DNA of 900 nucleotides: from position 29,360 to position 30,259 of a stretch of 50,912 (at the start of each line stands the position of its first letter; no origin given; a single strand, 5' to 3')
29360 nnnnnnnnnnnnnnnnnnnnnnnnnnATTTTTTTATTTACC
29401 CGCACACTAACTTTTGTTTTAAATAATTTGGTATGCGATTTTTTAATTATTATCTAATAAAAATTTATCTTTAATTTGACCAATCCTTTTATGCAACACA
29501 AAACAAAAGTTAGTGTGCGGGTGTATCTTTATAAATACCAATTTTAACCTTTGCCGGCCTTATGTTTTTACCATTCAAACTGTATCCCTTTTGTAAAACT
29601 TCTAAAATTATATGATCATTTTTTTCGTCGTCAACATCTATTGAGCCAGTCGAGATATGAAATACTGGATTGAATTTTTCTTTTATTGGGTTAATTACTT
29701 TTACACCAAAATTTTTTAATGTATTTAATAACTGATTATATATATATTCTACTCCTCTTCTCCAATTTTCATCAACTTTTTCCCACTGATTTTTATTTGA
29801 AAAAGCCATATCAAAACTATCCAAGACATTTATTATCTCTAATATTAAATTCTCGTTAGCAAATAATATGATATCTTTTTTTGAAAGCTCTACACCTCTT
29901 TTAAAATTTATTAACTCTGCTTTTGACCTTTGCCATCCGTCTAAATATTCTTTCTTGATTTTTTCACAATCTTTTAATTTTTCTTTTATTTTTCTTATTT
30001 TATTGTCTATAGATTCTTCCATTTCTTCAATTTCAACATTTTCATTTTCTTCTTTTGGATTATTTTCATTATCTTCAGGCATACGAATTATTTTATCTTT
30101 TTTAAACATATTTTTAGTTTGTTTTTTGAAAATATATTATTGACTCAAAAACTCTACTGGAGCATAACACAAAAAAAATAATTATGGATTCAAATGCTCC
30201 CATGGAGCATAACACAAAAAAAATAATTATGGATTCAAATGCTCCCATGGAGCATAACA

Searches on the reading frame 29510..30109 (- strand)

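Call 64: search_protein_families(library=pfam, proteins=[window:29510-30109:-], max_evalue=0.00001)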
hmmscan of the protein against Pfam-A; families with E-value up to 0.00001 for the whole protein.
window:29510-30109:- (199 aa): 1 family
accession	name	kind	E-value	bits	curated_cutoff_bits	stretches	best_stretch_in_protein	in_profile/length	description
PF01025.24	GrpE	-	7.2e-34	117.3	25.8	1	28-190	3-163/165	GrpE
